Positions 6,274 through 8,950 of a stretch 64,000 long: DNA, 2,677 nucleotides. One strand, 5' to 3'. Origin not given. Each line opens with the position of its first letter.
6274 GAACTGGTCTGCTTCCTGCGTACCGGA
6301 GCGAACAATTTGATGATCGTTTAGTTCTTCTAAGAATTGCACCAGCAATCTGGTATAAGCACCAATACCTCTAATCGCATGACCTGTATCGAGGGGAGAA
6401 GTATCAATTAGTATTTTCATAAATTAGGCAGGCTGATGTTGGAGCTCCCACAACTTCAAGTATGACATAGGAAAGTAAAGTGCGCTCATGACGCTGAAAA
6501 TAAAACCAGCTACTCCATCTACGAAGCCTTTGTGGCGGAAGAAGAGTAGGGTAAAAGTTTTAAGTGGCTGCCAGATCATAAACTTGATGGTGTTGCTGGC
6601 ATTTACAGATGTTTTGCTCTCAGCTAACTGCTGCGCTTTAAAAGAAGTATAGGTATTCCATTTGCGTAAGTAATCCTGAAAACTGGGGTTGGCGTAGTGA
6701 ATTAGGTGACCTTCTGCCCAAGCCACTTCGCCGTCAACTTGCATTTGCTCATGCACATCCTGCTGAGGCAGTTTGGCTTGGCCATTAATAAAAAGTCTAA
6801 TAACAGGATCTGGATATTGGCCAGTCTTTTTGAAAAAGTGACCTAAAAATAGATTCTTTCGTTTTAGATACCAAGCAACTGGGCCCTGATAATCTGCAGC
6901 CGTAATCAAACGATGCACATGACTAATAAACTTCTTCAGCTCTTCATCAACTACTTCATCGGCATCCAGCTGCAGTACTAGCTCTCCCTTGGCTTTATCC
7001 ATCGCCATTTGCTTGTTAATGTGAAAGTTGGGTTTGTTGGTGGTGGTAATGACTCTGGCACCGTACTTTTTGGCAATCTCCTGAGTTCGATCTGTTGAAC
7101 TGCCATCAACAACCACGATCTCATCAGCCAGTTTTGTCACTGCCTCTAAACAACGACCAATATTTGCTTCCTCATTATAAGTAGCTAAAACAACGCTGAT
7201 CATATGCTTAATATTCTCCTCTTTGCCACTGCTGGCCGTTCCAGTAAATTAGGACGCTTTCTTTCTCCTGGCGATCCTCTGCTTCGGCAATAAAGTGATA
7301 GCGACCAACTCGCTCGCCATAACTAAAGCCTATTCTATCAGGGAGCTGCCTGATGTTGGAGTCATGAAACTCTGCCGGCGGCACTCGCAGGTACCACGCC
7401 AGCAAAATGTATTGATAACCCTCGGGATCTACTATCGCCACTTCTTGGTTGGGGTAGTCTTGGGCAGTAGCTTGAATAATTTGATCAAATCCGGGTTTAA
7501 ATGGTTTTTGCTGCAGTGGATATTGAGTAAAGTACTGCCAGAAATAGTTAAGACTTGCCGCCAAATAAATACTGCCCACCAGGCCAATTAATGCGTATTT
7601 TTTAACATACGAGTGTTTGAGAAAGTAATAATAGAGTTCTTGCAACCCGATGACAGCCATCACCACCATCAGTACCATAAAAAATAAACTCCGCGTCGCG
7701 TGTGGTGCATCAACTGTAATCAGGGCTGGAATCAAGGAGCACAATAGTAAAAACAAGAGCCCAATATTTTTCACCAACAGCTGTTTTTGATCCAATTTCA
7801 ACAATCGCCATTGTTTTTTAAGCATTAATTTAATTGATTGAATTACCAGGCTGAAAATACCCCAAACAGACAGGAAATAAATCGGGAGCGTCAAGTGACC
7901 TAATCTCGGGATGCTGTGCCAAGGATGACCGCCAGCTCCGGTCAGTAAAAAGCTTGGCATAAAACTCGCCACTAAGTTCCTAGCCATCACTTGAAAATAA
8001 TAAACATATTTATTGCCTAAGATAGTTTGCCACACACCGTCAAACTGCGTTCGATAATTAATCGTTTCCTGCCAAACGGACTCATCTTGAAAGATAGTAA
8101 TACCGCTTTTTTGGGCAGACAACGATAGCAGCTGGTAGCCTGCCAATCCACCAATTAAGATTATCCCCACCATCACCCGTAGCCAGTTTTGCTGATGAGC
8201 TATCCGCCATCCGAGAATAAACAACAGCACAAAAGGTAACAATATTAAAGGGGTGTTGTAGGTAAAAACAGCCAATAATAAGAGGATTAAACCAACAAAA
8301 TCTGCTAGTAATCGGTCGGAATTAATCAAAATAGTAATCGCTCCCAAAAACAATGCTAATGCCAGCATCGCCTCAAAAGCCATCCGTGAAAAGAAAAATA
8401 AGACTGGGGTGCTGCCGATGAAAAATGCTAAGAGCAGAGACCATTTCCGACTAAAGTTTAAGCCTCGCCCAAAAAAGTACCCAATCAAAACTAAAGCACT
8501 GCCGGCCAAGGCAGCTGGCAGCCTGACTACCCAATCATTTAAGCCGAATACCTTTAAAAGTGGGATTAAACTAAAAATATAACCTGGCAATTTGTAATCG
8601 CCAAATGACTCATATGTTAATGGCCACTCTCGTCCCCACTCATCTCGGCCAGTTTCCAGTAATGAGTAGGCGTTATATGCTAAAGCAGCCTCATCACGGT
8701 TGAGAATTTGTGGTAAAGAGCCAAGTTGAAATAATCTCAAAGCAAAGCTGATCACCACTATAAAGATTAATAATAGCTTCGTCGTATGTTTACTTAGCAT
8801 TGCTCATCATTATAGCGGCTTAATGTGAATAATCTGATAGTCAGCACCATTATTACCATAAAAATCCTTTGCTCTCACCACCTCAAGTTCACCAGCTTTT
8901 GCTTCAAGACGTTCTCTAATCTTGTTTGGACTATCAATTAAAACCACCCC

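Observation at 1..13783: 13.8-kb envelope glycan assembly locus with four tandem ArnT/PMT-like GT-C paralogs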

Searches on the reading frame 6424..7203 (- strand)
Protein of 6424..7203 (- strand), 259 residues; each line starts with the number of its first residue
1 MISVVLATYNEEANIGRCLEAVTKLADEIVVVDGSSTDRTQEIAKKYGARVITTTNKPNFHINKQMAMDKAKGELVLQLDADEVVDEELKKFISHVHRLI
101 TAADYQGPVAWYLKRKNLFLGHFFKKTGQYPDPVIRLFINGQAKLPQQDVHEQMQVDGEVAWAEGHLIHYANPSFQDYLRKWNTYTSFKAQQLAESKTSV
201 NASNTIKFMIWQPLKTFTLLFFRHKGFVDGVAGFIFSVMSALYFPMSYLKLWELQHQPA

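Call 5: search_protein_families(library=pfam, proteins=[window:6424-7203:-], max_evalue=0.01)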
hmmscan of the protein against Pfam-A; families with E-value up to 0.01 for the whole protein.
window:6424-7203:- (259 aa): 4 families
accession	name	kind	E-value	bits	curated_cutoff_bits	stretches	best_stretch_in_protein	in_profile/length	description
PF00535.33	Glycos_transf_2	-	2.5e-22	80.1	23.3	1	3-98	1-105/168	Glycosyl transferase family 2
PF13704.12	Glyco_tranf_2_4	-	1.7e-05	25.7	27.5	1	10-86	2-85/98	Glycosyl transferase family 2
PF13641.12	Glyco_tranf_2_3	-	3.3e-05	24.5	27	1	2-90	3-105/230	Glycosyltransferase like family 2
PF00107.32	ADH_zinc_N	-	0.0063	16.9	31.8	0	43-100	9-54/129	Zinc-binding dehydrogenase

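Call 13: search_protein_families(library=ncbifam, proteins=[window:6424-7203:-], max_evalue=0.01)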
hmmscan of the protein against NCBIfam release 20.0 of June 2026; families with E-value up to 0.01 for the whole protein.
window:6424-7203:- (259 aa): 18 families
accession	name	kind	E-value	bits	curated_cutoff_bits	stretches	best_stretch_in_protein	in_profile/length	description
TIGR04283.1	glyco_like_mftF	equivalog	7.4e-14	51.9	182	1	2-100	1-97/221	TIGR04283 family arsenosugar biosynthesis glycosyltransferase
NF010496.0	PRK13915.1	equivalog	1.6e-11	43.8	262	1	2-74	33-106/307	glucosyl-3-phosphoglycerate synthase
TIGR04182.1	glyco_TIGR04182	equivalog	3.2e-11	43.2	325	1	2-85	2-85/293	S-layer glycoprotein N-glycosyltransferase AglJ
TIGR04195.1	S_glycosyl_SunS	equivalog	1e-10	41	350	1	4-125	61-180/421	SunS family peptide S-glycosyltransferase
NF041391.1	DPhHxTase_Halo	equivalog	1.1e-10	40.9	375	1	7-94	2-91/213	dolichyl-phosphate hexose transferase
NF041875.1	EPS_EpsD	equivalog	1.8e-08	34.2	370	1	2-89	1-96/325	exopolysaccharide biosynthesis glycosyltransferase EpsD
NF007482.0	PRK10073.1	equivalog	6.9e-08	31.9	423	1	2-90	8-103/334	glycosyltransferase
TIGR03937.1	PgaC_IcaA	equivalog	2.8e-07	29.8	422.3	1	1-93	46-146/407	poly-beta-1,6-N-acetyl-D-glucosamine synthase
NF047683.1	TeichurnBiosyTuaG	equivalog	6.3e-07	29.3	400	1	2-97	8-112/252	teichuronic acid biosynthesis protein TuaG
NF038302.1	EPS_HpsE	equivalog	9.6e-07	28.1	300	1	2-87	3-101/307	hormogonium polysaccharide biosynthesis glycosyltransferase HpsE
NF050050.1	ProtGlycPglI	equivalog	7.3e-06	25.6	500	1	2-96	4-108/306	GalNAc(5)-diNAcBac-PP-undecaprenol beta-1,3-glucosyltransferase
NF058614.1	PPMAGASynPpgS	equivalog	1.2e-05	24.8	370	1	4-53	4-53/226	polyprenyl-phospho-N-acetylgalactosaminyl synthase PpgS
NF045692.1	OglycostaseCruG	equivalog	4.5e-05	22.6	600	1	2-49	43-93/386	2'-O-glycosyltransferase CruG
NF053739.1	GlytfEpsEBac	equivalog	0.00012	21.2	450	1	2-92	3-103/265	glycosyltransferase EpsE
TIGR03965.1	mycofact_glyco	equivalog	0.0015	17.5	280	1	2-85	76-167/467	mycofactocin biosynthesis glycosyltransferase MftF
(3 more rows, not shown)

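Call 27: search_solved_structures(query=window:6424-7203:-, max_evalue=0.01, show_alignments=1)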
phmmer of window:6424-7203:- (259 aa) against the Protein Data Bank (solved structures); distinct sequences matched with E-value up to 0.01: 19.
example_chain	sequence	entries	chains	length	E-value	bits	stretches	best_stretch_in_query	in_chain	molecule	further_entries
22ao_A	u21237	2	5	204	4.7e-13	52.4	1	2-159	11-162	GmaR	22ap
6p61_A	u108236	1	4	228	1.3e-07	34.5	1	2-101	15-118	Glycosyltransferase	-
9omj_A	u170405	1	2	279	9.6e-07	31.7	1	2-87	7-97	Glycosyltransferase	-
9omh_A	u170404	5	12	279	9.6e-07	31.7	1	2-87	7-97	Glycosyltransferase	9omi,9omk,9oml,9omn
9omm_A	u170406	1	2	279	9.7e-07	31.7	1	2-87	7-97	Glycosyltransferase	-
7msk_A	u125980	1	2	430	3.1e-06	30.1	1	5-100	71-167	Glyco_trans_2-like domain-containing protein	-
5tze_C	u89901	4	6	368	9e-06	28.5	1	2-91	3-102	Glycosyl transferase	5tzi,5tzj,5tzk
7msp_A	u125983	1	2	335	9.8e-06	28.4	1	6-128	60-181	SPbeta prophage-derived glycosyltransferase SunS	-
7msn_A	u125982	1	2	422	1.6e-05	27.7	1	6-128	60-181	SPbeta prophage-derived glycosyltransferase SunS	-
5tz8_A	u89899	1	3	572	1.9e-05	27.5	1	2-91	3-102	Glycosyl transferase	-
5mlz_A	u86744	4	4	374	0.0001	25.1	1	2-84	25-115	Dolichol monophosphate mannose synthase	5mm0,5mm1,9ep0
3bcv_A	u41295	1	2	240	0.00025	23.8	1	2-96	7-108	Putative glycosyltransferase protein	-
7pdo_A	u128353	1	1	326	0.00082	22.1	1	2-54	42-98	Glucosyl-3-phosphoglycerate synthase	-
7p5l_A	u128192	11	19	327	0.00083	22.1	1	2-54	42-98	Glucosyl-3-phosphoglycerate synthase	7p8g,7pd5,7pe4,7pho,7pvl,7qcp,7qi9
4y6n_A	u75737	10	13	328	0.0011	21.7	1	2-55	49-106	Glucosyl-3-phosphoglycerate synthase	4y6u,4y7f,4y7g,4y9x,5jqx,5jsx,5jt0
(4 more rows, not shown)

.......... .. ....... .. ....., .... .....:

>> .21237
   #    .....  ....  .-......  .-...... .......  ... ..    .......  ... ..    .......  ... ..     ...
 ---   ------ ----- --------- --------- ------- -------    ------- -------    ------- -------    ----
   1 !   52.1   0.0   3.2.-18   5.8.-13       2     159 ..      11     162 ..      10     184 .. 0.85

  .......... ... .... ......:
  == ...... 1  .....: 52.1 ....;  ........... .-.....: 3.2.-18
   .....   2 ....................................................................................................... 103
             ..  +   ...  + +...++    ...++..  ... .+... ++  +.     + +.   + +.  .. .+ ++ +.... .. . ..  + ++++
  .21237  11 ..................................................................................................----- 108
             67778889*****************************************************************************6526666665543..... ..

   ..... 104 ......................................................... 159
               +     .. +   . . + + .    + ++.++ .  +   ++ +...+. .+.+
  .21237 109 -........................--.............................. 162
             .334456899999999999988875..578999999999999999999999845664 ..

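Call 36: find_homologous_proteins(query=window:6424-7203:-, max_evalue=0.00001)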
Query window:6424-7203:- (259 aa): 5995 proteins with E <= 0.00001 among 6436 candidates; the best 120 are listed.
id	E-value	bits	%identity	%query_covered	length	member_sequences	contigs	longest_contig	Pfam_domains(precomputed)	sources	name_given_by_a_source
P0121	2.7e-172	589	100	100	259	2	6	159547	PF13641.13,PF00535.33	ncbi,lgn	-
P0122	7.0e-126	437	73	98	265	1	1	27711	PF00535.33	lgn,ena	-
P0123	1.6e-121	423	70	98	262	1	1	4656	PF00535.33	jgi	jgi:glycosyltransferase involved in cell wall biosynthesis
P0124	2.2e-121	422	70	99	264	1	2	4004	PF00535.33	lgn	-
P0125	2.8e-121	422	72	98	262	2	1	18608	PF00535.33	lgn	-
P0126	1.0e-120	420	70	100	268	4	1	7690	PF00535.33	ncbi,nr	ncbi:glycosyltransferase family 2 protein [Patescibacteria group bacterium]|nr:glycosyltransferase f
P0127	1.1e-120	420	71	98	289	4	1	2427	PF00535.33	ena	-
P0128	7.5e-120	417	69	99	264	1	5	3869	PF00535.33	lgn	-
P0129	8.6e-120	417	72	98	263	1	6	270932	PF00535.33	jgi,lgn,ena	jgi:glycosyltransferase involved in cell wall biosynthesis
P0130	1.3e-119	416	70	98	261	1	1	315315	PF00535.33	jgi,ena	jgi:glycosyltransferase involved in cell wall biosynthesis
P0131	1.5e-119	416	70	98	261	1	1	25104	PF00535.33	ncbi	-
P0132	2.7e-119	415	71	98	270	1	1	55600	PF00535.33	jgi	jgi:glycosyltransferase involved in cell wall biosynthesis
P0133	7.6e-119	414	71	99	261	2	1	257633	PF00535.33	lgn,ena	-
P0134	3.4e-118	412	70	98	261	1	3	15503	PF00535.33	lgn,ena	-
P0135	1.0e-117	410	70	98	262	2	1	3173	PF00535.33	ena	-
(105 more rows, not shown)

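Call 52: predict_structure(alignment_id=A3)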
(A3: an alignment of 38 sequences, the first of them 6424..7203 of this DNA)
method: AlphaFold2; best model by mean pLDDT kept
length: 259 residues; sequences in the alignment: 38
mean_pLDDT: 89.1   pTM: 0.80
mean pLDDT of the five models: 89.1, 88.8, 87.0, 86.4, 85.3
residues with pLDDT >= 90: 155; 70-90: 83; 50-70: 20; < 50: 1
segments of 3 or more residues with pLDDT < 50: none
pLDDT, mean of each block of 10 residues (from residue 1): 94 93 97 92 98 80 91 96 94 97 93 87 71 82 77 85 91 74 85 93 98 93 85 89 97 86
secondary structure, 60 per line:
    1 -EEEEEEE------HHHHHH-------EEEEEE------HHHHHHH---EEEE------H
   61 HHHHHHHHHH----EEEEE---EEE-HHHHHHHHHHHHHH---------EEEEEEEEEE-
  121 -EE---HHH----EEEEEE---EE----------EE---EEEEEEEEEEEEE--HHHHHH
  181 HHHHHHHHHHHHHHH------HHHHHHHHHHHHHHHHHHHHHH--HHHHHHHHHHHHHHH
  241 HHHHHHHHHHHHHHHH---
elements in order: E2-8 H15-20 E28-33 H40-46 E50-53 H60-70 E75-79 E83-85 H87-100 E110-119 E134-139 E160-172 H175-195 H202-223 H226-256

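Call 55: fold_search(model_id=the predicted structure, library=pdb)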
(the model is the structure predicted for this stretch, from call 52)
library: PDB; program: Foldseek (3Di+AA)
matches with E <= 10: 1701; with E <= 0.001: 269
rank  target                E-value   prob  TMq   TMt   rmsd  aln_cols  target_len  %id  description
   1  7msp_B                2.3e-13  1.00  0.60  0.48  11.0       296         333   19  SunS glycosin S-glycosyltransferase (released 2022-04-13)
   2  7msk_B                6.3e-13  1.00  0.57  0.37   9.2       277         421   17  ThuS glycosin S-glycosyltransferase (released 2022-04-13)
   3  7msn_A                8.6e-13  1.00  0.59  0.39  11.2       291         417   18  SunS glycosin S-glycosyltransferase (released 2022-04-13)
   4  7msp_A                9.8e-13  1.00  0.59  0.48   8.3       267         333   19  SunS glycosin S-glycosyltransferase (released 2022-04-13)
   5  7msk_A                2.1e-12  1.00  0.58  0.38   9.8       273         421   18  ThuS glycosin S-glycosyltransferase (released 2022-04-13)
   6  7msn_B                2.9e-11  1.00  0.57  0.38   8.6       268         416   19  SunS glycosin S-glycosyltransferase (released 2022-04-13)
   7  5tzi                  2.0e-10  1.00  0.49  0.38  10.9       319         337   17  Crystal structure of S. aureus TarS 1-349 (released 2017-01-04)
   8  9omn_B                2.4e-10  1.00  0.49  0.47  11.8       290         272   15  WrtF fucosyltransferase - GDP-2-deoxy-2-fluoro-beta-L-fucose (released 2025-10-29)
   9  9omh_D                3.0e-10  1.00  0.47  0.46  12.4       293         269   16  WrtF fucosyltransferase - Apo (released 2025-10-29)
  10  9omk_B                4.2e-10  1.00  0.48  0.49  10.0       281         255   16  WrtF fucosyltransferase - trisaccharide acceptor (released 2025-10-29)
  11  5hea_A                4.7e-10  1.00  0.52  0.49  10.7       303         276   14  CgT structure in hexamer (released 2016-08-31)
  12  5tz8_A                5.7e-10  1.00  0.50  0.25  10.6       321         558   17  Crystal structure of S. aureus TarS (released 2017-01-04)
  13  9omi_A                5.7e-10  1.00  0.48  0.47  12.2       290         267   14  WrtF fucosyltransferase - GDP (released 2025-10-29)
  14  9omh_A                6.9e-10  1.00  0.49  0.47  12.7       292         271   15  WrtF fucosyltransferase - Apo (released 2025-10-29)
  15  9omn_A                1.0e-09  1.00  0.47  0.47  10.2       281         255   15  WrtF fucosyltransferase - GDP-2-deoxy-2-fluoro-beta-L-fucose (released 2025-10-29)
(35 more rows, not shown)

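Call 91: list_cluster_members(proteins=[window:6424-7203:-, window:10498-12183:-, window:15914-17545:-])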
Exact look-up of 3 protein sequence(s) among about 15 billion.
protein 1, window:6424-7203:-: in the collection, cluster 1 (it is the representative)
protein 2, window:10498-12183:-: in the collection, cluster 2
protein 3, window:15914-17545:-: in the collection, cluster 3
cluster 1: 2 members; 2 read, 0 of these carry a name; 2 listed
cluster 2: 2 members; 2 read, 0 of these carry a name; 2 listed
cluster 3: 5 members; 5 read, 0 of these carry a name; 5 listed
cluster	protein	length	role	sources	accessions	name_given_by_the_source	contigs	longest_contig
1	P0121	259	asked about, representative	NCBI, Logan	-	-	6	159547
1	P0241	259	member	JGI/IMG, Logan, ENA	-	-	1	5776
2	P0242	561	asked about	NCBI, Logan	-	-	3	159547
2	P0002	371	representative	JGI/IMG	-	-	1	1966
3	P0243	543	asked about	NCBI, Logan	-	-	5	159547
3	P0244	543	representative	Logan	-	-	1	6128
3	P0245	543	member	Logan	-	-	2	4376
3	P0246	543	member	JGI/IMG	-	-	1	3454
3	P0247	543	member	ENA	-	-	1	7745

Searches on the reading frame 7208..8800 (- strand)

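Call 5: search_protein_families(library=pfam, proteins=[window:7208-8800:-], max_evalue=0.01)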
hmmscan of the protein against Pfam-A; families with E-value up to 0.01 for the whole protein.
window:7208-8800:- (530 aa): 0 families

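Call 13: search_protein_families(library=ncbifam, proteins=[window:7208-8800:-], max_evalue=0.01)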
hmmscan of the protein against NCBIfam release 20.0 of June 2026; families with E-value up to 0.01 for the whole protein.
window:7208-8800:- (530 aa): 1 family
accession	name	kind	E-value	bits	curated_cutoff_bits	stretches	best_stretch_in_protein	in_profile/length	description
TIGR03663.1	TIGR03663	subfamily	1.4e-07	30.9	126.25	1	10-202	3-187/435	flippase activity-associated protein Agl23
